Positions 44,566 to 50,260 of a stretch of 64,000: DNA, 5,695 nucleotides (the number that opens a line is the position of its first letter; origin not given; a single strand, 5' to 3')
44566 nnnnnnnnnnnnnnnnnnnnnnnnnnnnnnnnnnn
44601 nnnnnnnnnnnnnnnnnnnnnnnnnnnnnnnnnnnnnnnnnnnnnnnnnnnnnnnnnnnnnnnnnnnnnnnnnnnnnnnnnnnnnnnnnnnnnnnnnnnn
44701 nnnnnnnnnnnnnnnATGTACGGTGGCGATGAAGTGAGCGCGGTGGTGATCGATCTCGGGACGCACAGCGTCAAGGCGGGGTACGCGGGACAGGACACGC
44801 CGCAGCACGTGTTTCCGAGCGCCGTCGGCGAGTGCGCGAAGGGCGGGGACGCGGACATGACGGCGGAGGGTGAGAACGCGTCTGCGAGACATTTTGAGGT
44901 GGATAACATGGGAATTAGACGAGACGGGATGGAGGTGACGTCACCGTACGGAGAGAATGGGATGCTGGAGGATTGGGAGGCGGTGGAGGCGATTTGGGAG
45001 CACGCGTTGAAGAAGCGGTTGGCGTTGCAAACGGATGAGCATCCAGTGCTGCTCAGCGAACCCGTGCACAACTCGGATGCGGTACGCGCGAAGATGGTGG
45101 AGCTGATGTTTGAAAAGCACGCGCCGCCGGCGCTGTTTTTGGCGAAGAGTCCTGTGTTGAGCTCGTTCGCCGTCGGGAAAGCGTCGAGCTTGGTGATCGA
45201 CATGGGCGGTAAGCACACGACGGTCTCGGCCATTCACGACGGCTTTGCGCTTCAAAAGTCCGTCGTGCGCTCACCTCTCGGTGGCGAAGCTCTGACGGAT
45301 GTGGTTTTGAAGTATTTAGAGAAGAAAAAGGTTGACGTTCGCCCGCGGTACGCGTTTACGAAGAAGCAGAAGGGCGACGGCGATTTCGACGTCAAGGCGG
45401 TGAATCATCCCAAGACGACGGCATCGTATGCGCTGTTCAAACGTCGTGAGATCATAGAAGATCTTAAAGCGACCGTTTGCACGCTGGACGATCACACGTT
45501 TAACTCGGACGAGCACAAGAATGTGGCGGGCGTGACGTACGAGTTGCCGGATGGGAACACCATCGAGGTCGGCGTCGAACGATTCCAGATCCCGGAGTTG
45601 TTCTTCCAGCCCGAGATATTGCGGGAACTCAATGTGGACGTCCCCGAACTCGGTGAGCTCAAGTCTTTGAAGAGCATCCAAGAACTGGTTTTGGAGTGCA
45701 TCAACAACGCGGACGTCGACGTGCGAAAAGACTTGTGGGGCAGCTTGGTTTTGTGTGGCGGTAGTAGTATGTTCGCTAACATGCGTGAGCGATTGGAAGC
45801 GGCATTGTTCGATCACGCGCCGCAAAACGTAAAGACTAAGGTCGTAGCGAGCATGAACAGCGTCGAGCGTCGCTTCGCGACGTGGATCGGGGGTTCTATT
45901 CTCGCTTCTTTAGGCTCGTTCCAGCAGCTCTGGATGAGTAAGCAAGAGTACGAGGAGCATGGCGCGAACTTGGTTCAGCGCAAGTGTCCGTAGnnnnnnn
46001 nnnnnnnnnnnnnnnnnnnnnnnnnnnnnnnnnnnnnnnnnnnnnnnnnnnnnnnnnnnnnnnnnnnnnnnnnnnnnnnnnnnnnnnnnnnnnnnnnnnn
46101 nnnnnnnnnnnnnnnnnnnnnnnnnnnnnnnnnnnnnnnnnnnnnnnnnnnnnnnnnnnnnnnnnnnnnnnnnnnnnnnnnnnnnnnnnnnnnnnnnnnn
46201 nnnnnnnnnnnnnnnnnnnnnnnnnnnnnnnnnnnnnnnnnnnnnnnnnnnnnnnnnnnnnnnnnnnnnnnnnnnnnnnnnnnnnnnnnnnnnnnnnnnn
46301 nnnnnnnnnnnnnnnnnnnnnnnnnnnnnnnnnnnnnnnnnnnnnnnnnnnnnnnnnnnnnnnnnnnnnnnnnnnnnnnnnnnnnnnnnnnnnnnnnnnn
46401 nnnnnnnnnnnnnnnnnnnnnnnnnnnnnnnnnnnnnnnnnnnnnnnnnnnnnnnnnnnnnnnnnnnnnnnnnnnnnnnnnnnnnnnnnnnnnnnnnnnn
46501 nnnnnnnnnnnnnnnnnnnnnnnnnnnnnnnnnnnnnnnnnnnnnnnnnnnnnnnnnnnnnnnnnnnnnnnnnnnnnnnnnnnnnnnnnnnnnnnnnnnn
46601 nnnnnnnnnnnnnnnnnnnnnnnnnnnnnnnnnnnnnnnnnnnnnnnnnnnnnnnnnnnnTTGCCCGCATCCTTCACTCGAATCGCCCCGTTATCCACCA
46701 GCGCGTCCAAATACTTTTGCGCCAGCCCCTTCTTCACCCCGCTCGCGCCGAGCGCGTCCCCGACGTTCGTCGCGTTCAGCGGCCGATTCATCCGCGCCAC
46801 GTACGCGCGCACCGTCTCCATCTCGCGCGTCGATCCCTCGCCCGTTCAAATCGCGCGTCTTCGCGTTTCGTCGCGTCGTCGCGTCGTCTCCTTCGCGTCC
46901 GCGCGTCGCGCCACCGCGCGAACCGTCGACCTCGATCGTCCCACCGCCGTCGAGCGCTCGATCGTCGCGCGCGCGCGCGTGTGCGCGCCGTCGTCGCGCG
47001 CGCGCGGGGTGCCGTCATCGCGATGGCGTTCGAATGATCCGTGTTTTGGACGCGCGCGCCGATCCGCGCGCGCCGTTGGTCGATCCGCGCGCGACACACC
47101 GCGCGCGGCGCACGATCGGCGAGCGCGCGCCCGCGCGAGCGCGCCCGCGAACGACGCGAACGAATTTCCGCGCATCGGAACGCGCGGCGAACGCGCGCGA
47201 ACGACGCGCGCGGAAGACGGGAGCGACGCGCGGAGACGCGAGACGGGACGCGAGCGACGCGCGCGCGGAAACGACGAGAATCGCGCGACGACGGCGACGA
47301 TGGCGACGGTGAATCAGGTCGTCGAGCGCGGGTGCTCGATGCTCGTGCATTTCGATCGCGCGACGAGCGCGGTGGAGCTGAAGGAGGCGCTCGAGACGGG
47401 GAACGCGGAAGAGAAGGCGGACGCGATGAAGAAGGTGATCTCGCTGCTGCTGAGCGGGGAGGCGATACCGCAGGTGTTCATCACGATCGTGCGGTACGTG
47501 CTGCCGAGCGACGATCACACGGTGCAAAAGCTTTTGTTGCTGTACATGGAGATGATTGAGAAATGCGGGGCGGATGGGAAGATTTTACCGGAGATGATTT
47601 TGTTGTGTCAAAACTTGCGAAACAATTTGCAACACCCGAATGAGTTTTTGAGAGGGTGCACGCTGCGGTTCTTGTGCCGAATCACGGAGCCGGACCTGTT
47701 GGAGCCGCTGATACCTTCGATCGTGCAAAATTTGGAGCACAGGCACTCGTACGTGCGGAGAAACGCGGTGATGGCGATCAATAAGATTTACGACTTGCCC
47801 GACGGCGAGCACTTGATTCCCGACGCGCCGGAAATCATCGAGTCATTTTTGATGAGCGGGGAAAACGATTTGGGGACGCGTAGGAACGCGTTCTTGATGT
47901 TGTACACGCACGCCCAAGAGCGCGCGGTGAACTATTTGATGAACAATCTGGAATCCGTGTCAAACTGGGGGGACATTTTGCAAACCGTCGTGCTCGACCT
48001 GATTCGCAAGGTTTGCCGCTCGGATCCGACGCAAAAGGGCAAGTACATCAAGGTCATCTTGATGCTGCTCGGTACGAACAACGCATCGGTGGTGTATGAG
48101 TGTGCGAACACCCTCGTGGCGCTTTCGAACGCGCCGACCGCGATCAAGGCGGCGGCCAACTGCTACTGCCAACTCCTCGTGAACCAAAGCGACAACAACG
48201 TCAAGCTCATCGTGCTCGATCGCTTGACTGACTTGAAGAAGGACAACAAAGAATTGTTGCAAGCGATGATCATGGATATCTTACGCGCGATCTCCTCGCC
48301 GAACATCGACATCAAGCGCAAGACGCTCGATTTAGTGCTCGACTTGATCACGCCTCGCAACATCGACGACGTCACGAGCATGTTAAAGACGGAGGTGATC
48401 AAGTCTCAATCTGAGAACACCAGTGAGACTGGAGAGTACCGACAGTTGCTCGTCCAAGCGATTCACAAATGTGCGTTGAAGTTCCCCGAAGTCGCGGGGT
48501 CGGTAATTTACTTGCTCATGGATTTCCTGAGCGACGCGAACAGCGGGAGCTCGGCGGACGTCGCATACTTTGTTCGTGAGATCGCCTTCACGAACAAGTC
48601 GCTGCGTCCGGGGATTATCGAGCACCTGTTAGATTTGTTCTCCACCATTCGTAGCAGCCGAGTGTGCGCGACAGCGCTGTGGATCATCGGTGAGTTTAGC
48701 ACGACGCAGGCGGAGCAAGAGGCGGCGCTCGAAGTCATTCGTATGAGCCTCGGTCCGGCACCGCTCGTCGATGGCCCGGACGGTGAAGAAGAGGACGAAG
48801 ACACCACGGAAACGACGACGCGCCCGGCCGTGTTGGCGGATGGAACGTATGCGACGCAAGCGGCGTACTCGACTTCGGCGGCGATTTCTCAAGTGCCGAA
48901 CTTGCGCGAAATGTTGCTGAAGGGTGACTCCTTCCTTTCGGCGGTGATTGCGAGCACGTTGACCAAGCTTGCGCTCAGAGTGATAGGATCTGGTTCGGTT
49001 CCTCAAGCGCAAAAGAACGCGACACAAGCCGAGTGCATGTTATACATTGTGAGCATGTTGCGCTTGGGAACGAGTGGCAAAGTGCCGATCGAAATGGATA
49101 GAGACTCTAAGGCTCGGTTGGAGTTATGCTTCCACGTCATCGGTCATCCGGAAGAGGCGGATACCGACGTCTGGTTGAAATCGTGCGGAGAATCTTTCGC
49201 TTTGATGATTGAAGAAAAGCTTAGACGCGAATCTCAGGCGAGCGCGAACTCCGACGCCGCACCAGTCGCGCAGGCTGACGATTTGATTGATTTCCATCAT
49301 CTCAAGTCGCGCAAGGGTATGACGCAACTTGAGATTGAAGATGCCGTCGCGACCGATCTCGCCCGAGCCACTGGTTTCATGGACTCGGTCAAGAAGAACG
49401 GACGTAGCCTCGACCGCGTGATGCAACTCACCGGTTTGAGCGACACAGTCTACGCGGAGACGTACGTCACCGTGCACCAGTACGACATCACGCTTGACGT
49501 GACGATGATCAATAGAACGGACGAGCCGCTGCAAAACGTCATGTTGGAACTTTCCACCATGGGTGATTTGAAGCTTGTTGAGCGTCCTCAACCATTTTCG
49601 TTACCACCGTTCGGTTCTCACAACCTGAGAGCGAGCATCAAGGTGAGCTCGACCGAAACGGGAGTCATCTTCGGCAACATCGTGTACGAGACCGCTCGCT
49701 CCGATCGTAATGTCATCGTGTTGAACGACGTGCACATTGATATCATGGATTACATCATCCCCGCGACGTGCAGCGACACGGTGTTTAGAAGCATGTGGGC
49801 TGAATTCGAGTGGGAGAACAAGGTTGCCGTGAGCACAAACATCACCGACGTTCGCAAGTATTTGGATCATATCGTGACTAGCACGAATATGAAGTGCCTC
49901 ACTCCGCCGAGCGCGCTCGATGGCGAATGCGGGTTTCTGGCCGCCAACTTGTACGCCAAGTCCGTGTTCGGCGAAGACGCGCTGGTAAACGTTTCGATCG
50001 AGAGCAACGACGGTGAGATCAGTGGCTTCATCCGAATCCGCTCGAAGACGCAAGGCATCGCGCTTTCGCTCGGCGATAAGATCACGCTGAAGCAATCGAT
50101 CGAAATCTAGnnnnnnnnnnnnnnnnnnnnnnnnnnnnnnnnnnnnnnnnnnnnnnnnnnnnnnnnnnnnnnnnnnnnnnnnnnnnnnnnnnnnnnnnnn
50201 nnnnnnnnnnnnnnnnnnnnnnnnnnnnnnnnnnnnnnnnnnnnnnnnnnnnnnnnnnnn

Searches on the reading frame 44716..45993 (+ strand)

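Call 65: search_protein_families(library=pfam, proteins=[window:44716-45993:+], max_evalue=0.00001)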
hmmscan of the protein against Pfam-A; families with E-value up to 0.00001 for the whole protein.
window:44716-45993:+ (425 aa): 2 families
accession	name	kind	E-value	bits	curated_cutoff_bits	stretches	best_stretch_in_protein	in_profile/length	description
PF00022.25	Actin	-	9.2e-141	469.6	27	1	4-424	1-409/410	Actin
PF06723.19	MreB_Mbl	-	3.6e-06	26.5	27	0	10-204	4-191/327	MreB/Mbl protein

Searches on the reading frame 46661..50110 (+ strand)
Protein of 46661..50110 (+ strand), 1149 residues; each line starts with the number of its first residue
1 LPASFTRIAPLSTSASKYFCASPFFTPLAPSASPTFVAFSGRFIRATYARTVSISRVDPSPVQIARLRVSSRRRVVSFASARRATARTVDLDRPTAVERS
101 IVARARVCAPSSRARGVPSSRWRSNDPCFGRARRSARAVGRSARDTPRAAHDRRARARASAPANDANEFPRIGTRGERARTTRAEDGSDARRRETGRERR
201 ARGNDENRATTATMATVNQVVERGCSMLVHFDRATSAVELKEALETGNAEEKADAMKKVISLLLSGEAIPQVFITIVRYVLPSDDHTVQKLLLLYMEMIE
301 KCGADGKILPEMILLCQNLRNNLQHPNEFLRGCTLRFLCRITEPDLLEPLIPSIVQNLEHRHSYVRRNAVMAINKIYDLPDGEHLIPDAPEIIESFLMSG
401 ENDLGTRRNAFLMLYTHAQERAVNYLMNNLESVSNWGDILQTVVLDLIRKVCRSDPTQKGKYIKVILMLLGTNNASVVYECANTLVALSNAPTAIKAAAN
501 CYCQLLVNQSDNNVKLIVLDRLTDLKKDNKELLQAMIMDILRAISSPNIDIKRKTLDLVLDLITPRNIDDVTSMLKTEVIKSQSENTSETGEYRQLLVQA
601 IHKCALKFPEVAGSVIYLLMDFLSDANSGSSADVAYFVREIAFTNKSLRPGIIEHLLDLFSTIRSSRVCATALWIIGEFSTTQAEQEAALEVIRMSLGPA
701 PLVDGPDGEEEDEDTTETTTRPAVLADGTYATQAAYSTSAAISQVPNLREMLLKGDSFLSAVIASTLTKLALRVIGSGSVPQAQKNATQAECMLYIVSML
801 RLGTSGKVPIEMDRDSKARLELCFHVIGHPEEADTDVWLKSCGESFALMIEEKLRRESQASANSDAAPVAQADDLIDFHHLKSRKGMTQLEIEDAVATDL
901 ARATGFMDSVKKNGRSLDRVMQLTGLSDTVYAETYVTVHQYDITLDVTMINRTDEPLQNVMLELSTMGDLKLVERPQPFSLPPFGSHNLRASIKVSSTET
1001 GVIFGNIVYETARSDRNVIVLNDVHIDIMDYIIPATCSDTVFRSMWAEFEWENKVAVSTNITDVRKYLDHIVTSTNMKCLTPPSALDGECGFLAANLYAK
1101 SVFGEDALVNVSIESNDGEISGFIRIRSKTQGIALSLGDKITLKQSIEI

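Call 65: search_protein_families(library=pfam, proteins=[window:46661-50110:+], max_evalue=0.00001)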
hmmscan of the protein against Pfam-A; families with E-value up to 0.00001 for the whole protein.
window:46661-50110:+ (1149 aa): 5 families
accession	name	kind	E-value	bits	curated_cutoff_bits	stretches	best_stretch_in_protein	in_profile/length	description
PF01602.26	Adaptin_N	-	1.4e-96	324.6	37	1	235-694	4-455/524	Adaptin N terminal region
PF14806.11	Coatomer_b_Cpla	-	5e-58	195.1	32.7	1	1015-1141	1-128/128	Coatomer beta subunit appendage platform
PF07718.18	Coatamer_beta_C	-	2e-50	170.7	25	1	872-1010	1-136/137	Coatomer beta C-terminal region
PF13646.12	HEAT_2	-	4.3e-06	27.4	27.7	0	319-378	4-60/88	HEAT repeats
PF12717.13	Cnd1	-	9.2e-06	26.2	26.4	0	330-378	2-50/162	non-SMC mitotic condensation complex subunit 1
